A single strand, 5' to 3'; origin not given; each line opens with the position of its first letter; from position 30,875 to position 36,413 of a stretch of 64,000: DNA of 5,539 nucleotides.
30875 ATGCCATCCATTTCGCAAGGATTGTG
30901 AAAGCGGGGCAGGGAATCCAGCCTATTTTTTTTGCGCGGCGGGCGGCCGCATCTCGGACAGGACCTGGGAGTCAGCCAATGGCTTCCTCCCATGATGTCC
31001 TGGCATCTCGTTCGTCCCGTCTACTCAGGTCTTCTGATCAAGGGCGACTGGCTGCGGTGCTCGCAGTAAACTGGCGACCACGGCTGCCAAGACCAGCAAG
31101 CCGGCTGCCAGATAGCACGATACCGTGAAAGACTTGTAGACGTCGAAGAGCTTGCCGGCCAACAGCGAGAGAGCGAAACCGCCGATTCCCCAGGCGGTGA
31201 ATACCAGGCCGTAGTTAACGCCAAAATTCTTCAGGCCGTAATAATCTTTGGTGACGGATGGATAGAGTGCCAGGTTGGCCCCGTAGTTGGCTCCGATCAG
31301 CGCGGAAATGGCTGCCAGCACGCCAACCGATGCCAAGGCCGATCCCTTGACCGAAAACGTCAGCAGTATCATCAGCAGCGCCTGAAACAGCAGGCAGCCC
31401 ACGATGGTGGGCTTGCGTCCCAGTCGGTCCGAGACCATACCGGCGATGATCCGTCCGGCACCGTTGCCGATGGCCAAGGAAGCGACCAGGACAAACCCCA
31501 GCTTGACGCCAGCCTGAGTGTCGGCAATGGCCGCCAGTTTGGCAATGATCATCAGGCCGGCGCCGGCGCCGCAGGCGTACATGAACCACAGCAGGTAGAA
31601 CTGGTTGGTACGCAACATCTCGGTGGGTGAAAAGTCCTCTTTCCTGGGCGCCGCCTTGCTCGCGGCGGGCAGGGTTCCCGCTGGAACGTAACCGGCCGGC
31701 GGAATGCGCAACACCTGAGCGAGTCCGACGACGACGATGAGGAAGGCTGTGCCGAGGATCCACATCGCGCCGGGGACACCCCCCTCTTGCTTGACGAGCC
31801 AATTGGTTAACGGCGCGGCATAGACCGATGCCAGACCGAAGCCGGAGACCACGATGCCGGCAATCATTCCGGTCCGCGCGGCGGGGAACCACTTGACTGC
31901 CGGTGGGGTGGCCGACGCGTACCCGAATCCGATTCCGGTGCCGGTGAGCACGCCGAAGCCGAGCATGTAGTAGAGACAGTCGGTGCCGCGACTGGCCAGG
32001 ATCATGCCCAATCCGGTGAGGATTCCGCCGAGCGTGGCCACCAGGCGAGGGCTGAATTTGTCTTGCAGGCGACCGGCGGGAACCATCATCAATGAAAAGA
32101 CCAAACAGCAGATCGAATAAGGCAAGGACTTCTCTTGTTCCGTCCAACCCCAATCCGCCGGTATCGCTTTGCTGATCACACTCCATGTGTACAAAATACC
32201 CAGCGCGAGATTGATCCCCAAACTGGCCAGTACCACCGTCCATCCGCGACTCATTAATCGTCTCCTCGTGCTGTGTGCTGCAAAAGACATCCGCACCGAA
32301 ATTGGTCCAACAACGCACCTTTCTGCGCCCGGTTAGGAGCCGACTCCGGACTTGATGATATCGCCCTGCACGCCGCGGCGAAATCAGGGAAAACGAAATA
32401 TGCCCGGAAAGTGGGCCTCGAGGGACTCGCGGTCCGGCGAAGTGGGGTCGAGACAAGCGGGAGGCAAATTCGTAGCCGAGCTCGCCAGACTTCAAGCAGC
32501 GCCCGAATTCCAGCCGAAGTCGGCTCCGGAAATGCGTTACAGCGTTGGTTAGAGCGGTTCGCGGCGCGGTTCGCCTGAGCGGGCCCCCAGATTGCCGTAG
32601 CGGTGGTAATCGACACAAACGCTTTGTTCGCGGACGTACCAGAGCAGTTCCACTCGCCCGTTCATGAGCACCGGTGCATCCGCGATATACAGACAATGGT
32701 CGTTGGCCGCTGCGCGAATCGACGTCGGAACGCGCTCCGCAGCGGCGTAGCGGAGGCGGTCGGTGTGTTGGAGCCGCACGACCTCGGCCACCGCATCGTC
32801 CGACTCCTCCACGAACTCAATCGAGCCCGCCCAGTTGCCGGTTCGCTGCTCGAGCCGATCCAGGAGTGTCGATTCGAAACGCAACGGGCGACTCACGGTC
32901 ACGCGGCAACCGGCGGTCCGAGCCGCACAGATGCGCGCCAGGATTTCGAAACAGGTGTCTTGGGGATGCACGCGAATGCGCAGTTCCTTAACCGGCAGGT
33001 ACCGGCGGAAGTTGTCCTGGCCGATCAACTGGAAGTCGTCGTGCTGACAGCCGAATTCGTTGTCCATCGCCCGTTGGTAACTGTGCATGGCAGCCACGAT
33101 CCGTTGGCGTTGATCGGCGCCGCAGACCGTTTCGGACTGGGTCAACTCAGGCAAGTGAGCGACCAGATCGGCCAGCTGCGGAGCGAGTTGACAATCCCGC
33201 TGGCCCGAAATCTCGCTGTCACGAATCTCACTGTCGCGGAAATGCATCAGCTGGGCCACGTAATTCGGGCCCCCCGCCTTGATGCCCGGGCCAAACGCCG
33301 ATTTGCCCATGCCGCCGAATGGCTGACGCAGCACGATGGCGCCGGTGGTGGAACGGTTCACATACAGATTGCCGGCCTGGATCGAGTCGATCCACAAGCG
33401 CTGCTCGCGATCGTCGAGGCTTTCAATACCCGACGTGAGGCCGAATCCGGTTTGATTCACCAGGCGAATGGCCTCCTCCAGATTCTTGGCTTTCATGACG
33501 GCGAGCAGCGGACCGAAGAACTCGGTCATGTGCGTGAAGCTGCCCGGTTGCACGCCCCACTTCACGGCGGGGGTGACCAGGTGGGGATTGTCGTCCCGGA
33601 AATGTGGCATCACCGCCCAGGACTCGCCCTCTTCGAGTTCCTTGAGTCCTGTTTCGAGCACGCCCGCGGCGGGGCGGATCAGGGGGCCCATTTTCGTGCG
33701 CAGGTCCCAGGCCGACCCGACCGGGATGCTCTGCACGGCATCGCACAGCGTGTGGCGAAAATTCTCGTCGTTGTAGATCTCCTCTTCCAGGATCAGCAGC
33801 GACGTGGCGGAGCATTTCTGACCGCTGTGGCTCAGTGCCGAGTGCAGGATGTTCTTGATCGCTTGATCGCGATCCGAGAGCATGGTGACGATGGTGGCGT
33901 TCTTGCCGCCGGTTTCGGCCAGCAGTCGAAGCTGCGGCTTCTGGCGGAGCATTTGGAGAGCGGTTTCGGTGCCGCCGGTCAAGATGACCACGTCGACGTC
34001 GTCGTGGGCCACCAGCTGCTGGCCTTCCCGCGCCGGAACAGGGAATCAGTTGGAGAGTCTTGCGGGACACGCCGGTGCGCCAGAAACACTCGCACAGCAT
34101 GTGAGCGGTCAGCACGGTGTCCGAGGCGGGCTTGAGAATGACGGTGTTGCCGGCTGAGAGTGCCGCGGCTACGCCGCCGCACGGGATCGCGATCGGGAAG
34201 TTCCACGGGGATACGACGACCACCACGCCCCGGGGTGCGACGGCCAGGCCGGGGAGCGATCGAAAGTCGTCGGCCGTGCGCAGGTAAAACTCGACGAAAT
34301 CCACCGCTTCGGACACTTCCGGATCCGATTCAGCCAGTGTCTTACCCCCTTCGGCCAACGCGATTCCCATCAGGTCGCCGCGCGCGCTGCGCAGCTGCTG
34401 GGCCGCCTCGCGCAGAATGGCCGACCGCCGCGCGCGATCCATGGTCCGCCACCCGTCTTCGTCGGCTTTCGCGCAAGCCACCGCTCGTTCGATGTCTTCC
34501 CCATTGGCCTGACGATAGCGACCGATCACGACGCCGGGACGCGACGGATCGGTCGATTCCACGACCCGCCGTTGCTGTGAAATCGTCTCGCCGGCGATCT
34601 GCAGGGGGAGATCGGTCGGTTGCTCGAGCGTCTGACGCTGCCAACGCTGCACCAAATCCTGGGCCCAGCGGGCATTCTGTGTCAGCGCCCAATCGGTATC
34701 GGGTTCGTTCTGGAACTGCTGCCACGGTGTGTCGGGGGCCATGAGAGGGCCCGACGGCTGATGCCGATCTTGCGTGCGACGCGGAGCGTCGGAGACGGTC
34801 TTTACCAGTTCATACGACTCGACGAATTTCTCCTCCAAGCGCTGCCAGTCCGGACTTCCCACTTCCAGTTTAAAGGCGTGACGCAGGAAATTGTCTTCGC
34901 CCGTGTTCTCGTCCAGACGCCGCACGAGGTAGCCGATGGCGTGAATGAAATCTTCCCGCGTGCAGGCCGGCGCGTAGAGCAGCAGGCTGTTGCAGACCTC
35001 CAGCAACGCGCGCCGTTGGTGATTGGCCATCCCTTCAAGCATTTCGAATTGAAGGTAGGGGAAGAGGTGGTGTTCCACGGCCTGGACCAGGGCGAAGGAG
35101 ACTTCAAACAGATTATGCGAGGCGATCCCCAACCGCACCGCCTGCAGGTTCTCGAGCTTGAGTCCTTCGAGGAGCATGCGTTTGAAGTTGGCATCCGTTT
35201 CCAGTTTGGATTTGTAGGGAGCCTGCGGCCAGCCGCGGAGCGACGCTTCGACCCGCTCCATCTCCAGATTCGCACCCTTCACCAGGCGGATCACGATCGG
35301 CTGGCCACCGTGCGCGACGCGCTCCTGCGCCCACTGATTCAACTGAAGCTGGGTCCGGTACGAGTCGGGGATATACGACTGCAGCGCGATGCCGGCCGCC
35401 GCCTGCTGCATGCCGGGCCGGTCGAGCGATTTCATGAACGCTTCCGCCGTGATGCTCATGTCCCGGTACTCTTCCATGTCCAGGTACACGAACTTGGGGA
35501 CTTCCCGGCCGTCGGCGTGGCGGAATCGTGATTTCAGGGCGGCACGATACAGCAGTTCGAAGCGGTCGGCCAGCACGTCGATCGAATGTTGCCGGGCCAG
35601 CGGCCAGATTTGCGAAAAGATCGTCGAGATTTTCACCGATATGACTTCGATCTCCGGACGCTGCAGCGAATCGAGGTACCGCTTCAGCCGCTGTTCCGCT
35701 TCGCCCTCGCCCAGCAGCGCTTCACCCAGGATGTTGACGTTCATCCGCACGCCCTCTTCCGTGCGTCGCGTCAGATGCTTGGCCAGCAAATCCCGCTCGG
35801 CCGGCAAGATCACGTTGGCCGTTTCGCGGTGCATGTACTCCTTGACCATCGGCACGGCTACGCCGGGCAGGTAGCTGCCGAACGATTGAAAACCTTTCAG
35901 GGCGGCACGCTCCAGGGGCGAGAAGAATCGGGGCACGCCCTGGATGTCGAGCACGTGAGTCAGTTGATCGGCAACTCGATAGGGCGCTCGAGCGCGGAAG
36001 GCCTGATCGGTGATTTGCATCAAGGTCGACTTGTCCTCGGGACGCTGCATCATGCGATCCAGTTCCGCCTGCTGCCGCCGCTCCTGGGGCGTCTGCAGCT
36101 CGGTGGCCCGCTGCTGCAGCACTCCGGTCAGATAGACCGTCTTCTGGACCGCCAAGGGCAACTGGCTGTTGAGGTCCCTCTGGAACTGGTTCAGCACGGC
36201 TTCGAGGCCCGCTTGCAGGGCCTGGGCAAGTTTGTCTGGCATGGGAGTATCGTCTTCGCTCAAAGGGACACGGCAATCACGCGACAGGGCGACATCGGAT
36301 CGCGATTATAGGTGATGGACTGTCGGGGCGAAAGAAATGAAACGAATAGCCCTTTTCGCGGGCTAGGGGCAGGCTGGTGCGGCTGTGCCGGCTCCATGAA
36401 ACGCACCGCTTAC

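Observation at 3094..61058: Composite MITE-like intergenic repeat family, at least 6 copies in 64 kb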

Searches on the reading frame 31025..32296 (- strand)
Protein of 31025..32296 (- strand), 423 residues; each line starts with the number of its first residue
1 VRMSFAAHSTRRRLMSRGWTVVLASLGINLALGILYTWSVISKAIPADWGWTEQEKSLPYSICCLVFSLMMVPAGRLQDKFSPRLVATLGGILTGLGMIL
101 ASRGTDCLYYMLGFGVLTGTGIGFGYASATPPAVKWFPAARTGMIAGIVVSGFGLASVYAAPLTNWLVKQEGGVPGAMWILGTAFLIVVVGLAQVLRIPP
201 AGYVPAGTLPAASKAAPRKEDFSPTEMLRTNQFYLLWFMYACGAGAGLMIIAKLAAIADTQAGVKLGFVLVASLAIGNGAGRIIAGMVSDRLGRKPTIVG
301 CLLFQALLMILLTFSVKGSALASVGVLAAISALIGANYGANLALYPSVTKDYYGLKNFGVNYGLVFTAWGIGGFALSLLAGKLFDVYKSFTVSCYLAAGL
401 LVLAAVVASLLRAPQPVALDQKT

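Call 35: search_protein_families(library=pfam, proteins=[window:31025-32296:-], max_evalue=0.001)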
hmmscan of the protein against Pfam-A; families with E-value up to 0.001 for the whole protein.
window:31025-32296:- (423 aa): 2 families
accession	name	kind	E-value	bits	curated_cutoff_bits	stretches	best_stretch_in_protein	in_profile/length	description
PF07690.21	MFS_1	-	1.1e-35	123.6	33.4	2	34-250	12-220/347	Major Facilitator Superfamily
PF23262.1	NFD4_C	-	8.3e-06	26.2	27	1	226-381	12-165/215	NFD4, C-terminal domain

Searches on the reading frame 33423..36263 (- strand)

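Call 35: search_protein_families(library=pfam, proteins=[window:33423-36263:-], max_evalue=0.001)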
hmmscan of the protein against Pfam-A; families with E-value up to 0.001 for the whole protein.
window:33423-36263:- (946 aa): 2 families
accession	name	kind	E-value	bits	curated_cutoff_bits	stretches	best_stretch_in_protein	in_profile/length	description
PF01619.24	Pro_dh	-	4.5e-54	184.3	27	1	162-462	3-278/278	Proline dehydrogenase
PF00171.27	Aldedh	-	1e-40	140.1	23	1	563-745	5-194/461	Aldehyde dehydrogenase family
